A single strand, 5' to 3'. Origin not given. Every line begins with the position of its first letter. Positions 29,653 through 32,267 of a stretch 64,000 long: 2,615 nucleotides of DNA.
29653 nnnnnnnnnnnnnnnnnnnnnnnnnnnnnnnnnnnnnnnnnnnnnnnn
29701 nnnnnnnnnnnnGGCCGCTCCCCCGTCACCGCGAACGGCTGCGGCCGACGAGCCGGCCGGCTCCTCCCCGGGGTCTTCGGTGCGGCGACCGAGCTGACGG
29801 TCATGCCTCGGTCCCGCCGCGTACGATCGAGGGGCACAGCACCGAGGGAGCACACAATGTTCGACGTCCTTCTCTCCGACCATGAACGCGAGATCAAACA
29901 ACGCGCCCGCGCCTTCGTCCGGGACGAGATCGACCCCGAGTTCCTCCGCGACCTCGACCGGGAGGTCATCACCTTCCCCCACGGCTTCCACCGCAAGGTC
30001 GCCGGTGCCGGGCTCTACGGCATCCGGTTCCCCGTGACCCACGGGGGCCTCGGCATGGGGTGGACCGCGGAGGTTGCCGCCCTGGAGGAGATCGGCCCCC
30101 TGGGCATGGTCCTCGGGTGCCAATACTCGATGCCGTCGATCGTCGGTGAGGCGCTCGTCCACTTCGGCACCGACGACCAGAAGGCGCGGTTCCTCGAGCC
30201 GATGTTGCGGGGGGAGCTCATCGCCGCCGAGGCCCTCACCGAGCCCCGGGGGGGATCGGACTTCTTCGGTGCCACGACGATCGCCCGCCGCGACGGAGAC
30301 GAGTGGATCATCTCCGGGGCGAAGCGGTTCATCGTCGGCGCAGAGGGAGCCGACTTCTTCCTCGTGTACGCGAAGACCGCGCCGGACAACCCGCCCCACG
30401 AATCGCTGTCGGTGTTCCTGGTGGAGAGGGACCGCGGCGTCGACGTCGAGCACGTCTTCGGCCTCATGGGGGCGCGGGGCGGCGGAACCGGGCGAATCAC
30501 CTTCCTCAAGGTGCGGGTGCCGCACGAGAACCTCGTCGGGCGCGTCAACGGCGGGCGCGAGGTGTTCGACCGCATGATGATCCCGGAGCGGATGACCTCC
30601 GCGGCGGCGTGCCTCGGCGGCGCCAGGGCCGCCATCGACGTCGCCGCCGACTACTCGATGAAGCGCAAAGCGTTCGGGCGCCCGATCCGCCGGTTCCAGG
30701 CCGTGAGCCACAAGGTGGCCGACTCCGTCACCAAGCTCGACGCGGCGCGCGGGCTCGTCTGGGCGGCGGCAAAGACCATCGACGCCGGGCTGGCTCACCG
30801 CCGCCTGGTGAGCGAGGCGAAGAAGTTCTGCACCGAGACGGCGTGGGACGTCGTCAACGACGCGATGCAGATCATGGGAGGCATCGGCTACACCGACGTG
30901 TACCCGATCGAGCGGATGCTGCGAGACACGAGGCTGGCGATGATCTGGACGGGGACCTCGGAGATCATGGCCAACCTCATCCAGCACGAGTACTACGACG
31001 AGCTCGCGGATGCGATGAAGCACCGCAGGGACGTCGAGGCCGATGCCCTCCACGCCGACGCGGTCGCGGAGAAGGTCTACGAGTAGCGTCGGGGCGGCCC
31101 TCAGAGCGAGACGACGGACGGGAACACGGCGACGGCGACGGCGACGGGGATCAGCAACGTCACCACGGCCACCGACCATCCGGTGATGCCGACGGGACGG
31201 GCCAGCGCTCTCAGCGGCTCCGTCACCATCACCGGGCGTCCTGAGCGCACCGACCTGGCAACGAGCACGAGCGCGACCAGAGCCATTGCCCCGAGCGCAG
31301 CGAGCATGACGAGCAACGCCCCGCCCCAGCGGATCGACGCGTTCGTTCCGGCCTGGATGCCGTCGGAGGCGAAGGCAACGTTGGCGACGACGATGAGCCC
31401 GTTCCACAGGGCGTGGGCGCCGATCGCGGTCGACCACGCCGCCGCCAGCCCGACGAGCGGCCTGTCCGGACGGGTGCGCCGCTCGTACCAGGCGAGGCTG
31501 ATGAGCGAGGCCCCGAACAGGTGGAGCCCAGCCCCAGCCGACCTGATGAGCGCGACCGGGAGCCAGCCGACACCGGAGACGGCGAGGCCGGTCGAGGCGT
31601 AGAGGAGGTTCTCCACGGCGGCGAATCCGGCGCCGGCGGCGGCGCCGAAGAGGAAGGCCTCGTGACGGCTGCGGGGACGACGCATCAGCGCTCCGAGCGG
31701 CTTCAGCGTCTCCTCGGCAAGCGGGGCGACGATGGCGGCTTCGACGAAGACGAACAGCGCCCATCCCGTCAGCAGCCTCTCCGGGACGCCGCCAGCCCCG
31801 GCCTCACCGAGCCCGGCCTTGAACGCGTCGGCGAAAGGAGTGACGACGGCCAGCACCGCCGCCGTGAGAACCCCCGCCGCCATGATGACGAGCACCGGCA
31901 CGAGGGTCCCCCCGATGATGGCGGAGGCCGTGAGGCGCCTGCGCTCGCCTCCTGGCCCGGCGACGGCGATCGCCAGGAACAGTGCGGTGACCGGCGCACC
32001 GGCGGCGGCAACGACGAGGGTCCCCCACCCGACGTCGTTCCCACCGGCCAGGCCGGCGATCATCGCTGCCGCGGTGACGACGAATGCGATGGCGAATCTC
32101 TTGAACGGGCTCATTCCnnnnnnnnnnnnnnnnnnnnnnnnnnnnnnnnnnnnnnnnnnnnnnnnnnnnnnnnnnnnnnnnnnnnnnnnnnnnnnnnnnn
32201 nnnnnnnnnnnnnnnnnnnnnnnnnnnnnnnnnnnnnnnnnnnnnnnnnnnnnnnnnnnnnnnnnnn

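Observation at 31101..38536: Giant 1635-aa polytopic membrane protein translationally coupled to a PrsW intramembrane protease, divergent from an intramembrane-sensing two-component system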

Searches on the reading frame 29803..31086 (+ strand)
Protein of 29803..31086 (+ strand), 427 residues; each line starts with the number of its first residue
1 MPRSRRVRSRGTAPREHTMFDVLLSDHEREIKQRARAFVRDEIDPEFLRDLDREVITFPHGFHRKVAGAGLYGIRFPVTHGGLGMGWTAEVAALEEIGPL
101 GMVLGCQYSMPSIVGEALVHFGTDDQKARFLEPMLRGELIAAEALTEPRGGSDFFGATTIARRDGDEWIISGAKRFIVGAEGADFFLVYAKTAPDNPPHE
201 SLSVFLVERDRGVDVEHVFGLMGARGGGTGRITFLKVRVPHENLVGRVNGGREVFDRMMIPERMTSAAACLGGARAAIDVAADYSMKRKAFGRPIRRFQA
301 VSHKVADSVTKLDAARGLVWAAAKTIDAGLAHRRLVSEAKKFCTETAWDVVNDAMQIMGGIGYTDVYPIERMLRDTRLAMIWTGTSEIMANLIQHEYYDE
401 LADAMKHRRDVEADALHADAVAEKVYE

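Call 6: search_protein_families(library=pfam, proteins=[window:29803-31086:+], max_evalue=0.01)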
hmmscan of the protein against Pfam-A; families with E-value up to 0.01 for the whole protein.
window:29803-31086:+ (427 aa): 5 families
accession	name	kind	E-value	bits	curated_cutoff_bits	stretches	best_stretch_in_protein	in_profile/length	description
PF00441.29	Acyl-CoA_dh_1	-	4.9e-42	144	22.4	1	249-395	1-147/150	Acyl-CoA dehydrogenase, C-terminal domain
PF02771.21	Acyl-CoA_dh_N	-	2.2e-23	83.2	22.9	1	25-138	1-113/113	Acyl-CoA dehydrogenase, N-terminal domain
PF02770.24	Acyl-CoA_dh_M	-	5.5e-19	68.6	33.3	1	143-236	2-96/97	Acyl-CoA dehydrogenase, middle domain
PF08028.16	Acyl-CoA_dh_2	-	9.6e-19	68.4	22.7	1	265-386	2-133/134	Acyl-CoA dehydrogenase, C-terminal domain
PF22924.1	ACOX_C_alpha1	-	1.4e-05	25.4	27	1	334-391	105-162/169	Acyl-CoA oxidase, C-alpha1 domain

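Call 7: search_protein_families(library=ncbifam, proteins=[window:29803-31086:+], max_evalue=0.01)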
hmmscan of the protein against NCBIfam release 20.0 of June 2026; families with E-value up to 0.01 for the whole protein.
window:29803-31086:+ (427 aa): 22 families
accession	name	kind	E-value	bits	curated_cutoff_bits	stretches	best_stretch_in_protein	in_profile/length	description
NF042972.1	AcrlCoAredClosAcrC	equivalog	5.3e-76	255.7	640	1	21-394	2-373/378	acryloyl-CoA reductase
NF042439.1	SulpropCoADesulf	equivalog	2.7e-61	207.4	600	1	33-396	2-369/379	3-sulfinopropanoyl-CoA desulfinase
NF058590.1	AcCoDHFadEBacil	equivalog_domain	1.4e-60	205.5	600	1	24-394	21-407/586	acyl-CoA dehydrogenase FadE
NF045552.1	GlutCoADH_Des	equivalog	6.9e-59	200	470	1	23-394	4-376/387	glutaryl-CoA dehydrogenase Acd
NF045652.1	ProlPCPDhRedW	equivalog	1.1e-58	198.9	650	1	62-393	33-369/376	L-prolyl-[peptidyl-carrier protein] dehydrogenase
NF043006.1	CyhCrbnylCoADH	equivalog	2.5e-58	197.9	650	1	70-400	48-378/380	cyclohexane-1-carbonyl-CoA dehydrogenase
NF053553.1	prodigi_MBC_PigA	equivalog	1.1e-56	192.6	500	1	21-394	2-376/381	prodigiosin MBC biosynthesis dehydrogenase PigA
NF008997.0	PRK12341.1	equivalog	2.5e-54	184.8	537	1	34-391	15-370/382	acyl-CoA dehydrogenase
TIGR03207.1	cyc_hxne_CoA_dh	equivalog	5.6e-44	150.4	575.35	1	26-395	3-369/372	cyclohexanecarboxyl-CoA dehydrogenase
NF002885.1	PRK03354.1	equivalog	1.1e-43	149.7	540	1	23-390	4-366/378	crotonobetainyl-CoA dehydrogenase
NF052270.1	Staph_DH_FadE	equivalog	1.4e-34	119.6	600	1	118-394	117-390/400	acyl-CoA dehydrogenase FadE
TIGR03203.1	pimD_small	equivalog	1.2e-30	106.9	652.7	1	22-381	2-358/378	pimeloyl-CoA dehydrogenase small subunit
NF049984.1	Rv1679_FadE16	equivalog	7.8e-27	94.5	600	1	57-391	24-359/371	Rv1679 family acyl-CoA dehydrogenase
NF037942.1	ac_ACP_DH_MbtN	equivalog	3.6e-22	78.6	700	1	116-394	86-362/376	mycobactin biosynthesis acyl-ACP dehydrogenase MbtN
NF007000.1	PRK09463.1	subfamily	2.8e-20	72.2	600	2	22-153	34-171/726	acyl-CoA dehydrogenase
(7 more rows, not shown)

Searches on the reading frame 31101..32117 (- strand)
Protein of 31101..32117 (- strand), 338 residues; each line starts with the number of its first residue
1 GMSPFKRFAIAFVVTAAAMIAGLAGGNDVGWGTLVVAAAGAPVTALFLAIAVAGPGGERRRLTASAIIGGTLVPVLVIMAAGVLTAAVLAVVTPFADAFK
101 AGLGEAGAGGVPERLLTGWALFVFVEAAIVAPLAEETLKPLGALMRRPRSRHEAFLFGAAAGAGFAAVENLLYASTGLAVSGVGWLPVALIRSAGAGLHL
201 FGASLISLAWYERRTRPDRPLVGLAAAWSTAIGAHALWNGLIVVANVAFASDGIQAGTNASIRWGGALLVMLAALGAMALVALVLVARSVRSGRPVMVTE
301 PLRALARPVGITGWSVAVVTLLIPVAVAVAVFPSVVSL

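Call 6: search_protein_families(library=pfam, proteins=[window:31101-32117:-], max_evalue=0.01)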
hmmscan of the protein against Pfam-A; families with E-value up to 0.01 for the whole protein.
window:31101-32117:- (338 aa): 1 family
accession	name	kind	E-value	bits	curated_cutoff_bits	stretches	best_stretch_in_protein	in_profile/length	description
PF13367.11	PrsW-protease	-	3.5e-14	53.2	23.5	1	77-246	8-178/196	PrsW family intramembrane metalloprotease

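Call 7: search_protein_families(library=ncbifam, proteins=[window:31101-32117:-], max_evalue=0.01)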
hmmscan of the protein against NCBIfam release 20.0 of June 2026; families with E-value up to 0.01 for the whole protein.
window:31101-32117:- (338 aa): 0 families

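Call 20: list_cluster_members(proteins=[P0001, window:31101-32114:-, window:39222-41045:+])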
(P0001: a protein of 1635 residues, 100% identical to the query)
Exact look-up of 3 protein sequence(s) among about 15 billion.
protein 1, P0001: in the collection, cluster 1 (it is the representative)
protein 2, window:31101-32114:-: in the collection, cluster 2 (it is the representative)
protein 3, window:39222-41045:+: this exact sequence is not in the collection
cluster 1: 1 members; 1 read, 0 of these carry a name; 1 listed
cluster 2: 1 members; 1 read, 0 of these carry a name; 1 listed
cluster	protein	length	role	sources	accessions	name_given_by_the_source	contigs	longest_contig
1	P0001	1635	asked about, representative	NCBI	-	-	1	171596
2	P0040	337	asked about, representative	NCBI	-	-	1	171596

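Call 55: find_homologous_proteins(query=window:31101-32114:-, max_evalue=1e-10)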
Query window:31101-32114:- (337 aa): 27 proteins with E <= 1e-10 among 8000 candidates.
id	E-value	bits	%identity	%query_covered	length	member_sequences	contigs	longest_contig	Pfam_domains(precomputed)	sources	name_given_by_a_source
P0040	3.6e-196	669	100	100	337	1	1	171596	PF13367.12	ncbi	-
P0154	9.8e-127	441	86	70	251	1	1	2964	PF13367.12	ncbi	-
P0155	3.6e-63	232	43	99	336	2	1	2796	PF13367.12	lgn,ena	-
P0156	7.9e-62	228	50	91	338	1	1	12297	PF13367.12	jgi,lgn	jgi:RsiW-degrading membrane proteinase PrsW (M82 family)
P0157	4.4e-61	225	42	99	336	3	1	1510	PF13367.12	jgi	jgi:RsiW-degrading membrane proteinase PrsW (M82 family)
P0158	4.7e-61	225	41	98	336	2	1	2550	PF13367.12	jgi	jgi:RsiW-degrading membrane proteinase PrsW (M82 family)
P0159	1.5e-60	223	49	91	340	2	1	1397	PF13367.12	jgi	-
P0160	2.2e-59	219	41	99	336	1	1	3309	PF13367.12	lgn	-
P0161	2.9e-59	219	43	99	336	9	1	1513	PF13367.12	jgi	-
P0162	7.1e-59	218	43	99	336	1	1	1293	PF13367.12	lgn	-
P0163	9.4e-59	217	44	96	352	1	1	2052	PF13367.12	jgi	jgi:RsiW-degrading membrane proteinase PrsW (M82 family)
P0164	4.0e-56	209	39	98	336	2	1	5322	PF13367.12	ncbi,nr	ncbi:MAG: PrsW family glutamic-type intramembrane protease [Actinomycetota bacterium]|nr:PrsW family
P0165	1.3e-55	207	44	89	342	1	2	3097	PF13367.12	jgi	jgi:RsiW-degrading membrane proteinase PrsW (M82 family)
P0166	2.2e-55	206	48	91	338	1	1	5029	PF13367.12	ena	-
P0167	5.9e-54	202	46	92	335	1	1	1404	PF13367.12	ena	-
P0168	3.2e-52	196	45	91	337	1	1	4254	PF13367.12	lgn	-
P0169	9.5e-51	191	46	91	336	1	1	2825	PF13367.12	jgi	jgi:RsiW-degrading membrane proteinase PrsW (M82 family)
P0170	3.3e-50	189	42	82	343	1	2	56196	PF13367.12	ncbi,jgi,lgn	-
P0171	7.0e-47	178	45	91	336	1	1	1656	PF13367.12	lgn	-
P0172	3.7e-29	120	40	78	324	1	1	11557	PF13367.12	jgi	jgi:RsiW-degrading membrane proteinase PrsW (M82 family)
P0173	1.3e-22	99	39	71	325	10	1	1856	PF13367.12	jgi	jgi:RsiW-degrading membrane proteinase PrsW (M82 family)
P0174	9.5e-22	96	41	53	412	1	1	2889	PF13367.12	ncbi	-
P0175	2.3e-19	88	41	54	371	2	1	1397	PF13367.12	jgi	jgi:RsiW-degrading membrane proteinase PrsW (M82 family)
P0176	1.1e-17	83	37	73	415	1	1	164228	PF13367.12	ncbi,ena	-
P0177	7.5e-17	80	34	55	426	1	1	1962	PF13367.12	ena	-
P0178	9.8e-14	70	44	44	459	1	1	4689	PF13367.12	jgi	jgi:hypothetical protein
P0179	2.1e-13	68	45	37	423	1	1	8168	PF13367.12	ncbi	-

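Call 56: find_encoding_contigs(protein=P0170, flank=9000, max_places=1)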
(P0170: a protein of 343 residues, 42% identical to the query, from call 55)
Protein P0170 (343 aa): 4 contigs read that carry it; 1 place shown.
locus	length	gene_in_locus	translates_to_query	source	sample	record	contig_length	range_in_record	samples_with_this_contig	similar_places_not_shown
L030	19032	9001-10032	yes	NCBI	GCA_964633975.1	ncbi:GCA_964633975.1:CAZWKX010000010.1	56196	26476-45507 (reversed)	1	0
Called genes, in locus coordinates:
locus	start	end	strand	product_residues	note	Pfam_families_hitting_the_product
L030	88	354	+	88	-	PF14242:DUF4342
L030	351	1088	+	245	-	PF02463:SMC_N (faint), PF00005:ABC_tran, PF13304:AAA_21 (faint)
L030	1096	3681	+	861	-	PF12704:MacB_PCD, PF02687:FtsX, PF12704:MacB_PCD, PF02687:FtsX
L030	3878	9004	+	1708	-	-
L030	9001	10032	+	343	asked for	PF13367:PrsW-protease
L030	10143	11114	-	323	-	PF13469:Sulfotransfer_3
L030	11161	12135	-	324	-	PF03706:LPG_synthase_TM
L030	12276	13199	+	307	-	PF00535:Glycos_transf_2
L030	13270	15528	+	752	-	PF13231:PMT_2, PF00353:HemolysinCabind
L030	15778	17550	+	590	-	PF00534:Glycos_transf_1, PF13692:Glyco_trans_1_4, PF00685:Sulfotransfer_1, PF13469:Sulfotransfer_3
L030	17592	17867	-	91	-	-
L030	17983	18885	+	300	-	PF00924:MS_channel_2nd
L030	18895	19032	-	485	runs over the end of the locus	PF14691:Fer4_20, PF00070:Pyr_redox (faint), PF07992:Pyr_redox_2, PF12831:FAD_oxidored (weak), PF13450:NAD_binding_8, PF13738:Pyr_redox_3 (faint), PF01593:Amino_oxidase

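Call 57: find_encoding_contigs(protein=P0176, flank=9000, max_places=1)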
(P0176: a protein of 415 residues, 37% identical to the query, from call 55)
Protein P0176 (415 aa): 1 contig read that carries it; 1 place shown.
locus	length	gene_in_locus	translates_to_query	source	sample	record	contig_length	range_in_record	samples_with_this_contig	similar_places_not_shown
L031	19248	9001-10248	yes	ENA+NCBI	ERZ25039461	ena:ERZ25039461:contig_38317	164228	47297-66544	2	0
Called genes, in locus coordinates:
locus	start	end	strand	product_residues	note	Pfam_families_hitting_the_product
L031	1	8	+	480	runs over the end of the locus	PF17871:AAA_lid_9, PF00158:Sigma54_activat (weak), PF07724:AAA_2, PF00004:AAA (weak), PF07728:AAA_5, PF10431:ClpB_D2-small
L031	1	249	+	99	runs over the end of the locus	PF07883:Cupin_2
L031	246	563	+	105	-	PF03266:NTPase_1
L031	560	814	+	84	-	PF03266:NTPase_1 (weak)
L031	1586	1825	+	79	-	PF13464:RodZ_C (weak)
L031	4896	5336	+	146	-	-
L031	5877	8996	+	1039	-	-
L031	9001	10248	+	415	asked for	PF13367:PrsW-protease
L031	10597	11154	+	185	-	-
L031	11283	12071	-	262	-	PF01594:AI-2E_transport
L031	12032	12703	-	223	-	PF01594:AI-2E_transport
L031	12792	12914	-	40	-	PF10502:Peptidase_S26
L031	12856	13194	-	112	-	PF10502:Peptidase_S26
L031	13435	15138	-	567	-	PF03725:RNase_PH_C (faint), PF01138:RNase_PH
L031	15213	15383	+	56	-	-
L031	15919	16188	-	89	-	PF00312:Ribosomal_S15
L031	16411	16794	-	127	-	PF27154:ORF11_beta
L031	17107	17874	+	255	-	PF04402:SIMPL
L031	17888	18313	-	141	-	-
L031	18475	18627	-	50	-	-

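Call 66: search_solved_structures(query=window:31101-32114:-, max_evalue=1)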
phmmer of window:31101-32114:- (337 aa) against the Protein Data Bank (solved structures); distinct sequences matched with E-value up to 1: 0.

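Call 70: search_protein_families(library=pfam, proteins=[L031:5853-8996:+], max_evalue=1)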
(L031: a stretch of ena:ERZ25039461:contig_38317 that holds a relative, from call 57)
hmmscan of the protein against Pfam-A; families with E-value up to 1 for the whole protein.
L031:5853-8996:+ (1047 aa): 0 families

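Call 71: search_protein_families(library=ncbifam, proteins=[L031:5853-8996:+], max_evalue=1)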
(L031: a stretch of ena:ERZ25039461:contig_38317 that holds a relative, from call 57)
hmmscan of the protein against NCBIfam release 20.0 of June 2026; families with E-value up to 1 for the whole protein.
L031:5853-8996:+ (1047 aa): 1 family
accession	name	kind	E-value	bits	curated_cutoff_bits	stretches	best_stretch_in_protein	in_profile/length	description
NF047321.1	SCO7613_CTERM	domain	4.3e-18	65.7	45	1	856-1040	3-185/188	SCO7613 C-terminal domain-containing membrane protein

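Call 83: find_homologous_proteins(query=L031:8352-8996:+, max_evalue=0.001)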
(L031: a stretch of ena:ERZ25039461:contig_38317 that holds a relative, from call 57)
Query L031:8352-8996:+ (214 aa): 58 proteins with E <= 0.001 among 8000 candidates.
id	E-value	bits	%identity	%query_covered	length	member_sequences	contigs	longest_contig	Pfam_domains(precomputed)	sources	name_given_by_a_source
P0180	3.8e-99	349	78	98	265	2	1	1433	-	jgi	jgi:hypothetical protein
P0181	5.2e-99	348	78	98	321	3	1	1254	-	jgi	jgi:hypothetical protein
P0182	1.8e-96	340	74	100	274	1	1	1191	-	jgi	jgi:hypothetical protein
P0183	4.6e-92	326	73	100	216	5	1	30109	-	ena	-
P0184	8.4e-91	322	71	100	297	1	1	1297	-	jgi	jgi:hypothetical protein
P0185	2.0e-90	320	71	100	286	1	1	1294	-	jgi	jgi:hypothetical protein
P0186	4.4e-90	319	71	100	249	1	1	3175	-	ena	-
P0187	3.1e-89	317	70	100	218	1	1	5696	-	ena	-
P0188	4.9e-89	316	70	100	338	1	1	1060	-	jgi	jgi:hypothetical protein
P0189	5.6e-89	316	70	100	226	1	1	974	-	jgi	jgi:hypothetical protein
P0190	9.0e-89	315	69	100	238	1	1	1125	-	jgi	jgi:hypothetical protein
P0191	1.6e-88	314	70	100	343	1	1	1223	-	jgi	jgi:hypothetical protein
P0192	2.7e-88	313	69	100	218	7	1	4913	-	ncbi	ncbi:MAG: hypothetical protein PVG56_06185, partial [Anaerolineae bacterium]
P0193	2.8e-87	310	69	100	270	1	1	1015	-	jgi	-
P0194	1.0e-83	298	70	96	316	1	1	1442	-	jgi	jgi:hypothetical protein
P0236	1.3e-16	79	36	70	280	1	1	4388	-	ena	-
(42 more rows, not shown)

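Call 96: search_dna_similar(query=L031:8352-8996:+, collection=plasmids, mode=protein, max_evalue=0.001, max_rows=15)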
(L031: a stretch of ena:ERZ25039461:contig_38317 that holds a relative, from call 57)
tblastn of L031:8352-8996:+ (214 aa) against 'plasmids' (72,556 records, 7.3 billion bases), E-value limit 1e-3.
No match.

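Call 104: find_encoding_contigs(protein=P0183, flank=10000, max_places=1)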
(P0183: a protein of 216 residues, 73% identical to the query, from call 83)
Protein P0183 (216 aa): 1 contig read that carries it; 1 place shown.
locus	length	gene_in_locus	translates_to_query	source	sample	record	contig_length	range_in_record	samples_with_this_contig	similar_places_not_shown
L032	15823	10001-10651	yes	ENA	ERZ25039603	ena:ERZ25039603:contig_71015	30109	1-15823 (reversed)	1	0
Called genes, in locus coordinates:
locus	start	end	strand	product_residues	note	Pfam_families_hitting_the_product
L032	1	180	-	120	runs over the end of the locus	PF00293:NUDIX, PF14815:NUDIX_4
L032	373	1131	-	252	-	PF05673:DUF815, PF13191:AAA_16 (weak)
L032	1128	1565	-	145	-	-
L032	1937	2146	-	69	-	PF22276:SlmA-like_C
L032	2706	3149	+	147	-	-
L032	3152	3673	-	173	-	PF00702:Hydrolase (weak)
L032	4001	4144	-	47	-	-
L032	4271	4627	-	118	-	PF00696:AA_kinase (weak)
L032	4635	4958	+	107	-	-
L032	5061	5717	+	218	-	PF16884:ADH_N_2, PF00107:ADH_zinc_N (weak)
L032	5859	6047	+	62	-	-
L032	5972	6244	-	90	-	-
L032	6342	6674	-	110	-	PF06934:CTI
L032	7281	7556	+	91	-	-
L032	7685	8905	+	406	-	-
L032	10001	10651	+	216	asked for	-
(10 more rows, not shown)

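Call 105: find_encoding_contigs(protein=P0236, flank=5000, max_places=1)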
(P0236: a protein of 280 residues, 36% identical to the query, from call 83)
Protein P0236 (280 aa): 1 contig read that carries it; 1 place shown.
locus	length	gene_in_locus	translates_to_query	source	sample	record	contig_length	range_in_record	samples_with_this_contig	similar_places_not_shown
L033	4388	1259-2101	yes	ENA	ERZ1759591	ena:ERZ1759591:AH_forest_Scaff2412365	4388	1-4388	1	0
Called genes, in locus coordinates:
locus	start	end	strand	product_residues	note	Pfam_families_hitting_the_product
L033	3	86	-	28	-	?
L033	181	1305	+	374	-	-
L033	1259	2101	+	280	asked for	-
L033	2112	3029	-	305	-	-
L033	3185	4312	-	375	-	-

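Call 108: search_protein_families(library=padloc, proteins=[window:31101-32114:-], max_evalue=0.01)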
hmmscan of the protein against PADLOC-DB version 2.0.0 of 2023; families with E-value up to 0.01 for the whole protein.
window:31101-32114:- (337 aa): 0 families

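Call 109: search_protein_families(library=phrogs, proteins=[window:31101-32114:-], max_evalue=0.01)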
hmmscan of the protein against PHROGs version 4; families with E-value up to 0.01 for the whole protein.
window:31101-32114:- (337 aa): 1 family
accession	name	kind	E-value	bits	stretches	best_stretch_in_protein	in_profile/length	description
phrog_23537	-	unknown function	0.0011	20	1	123-178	31-90/194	-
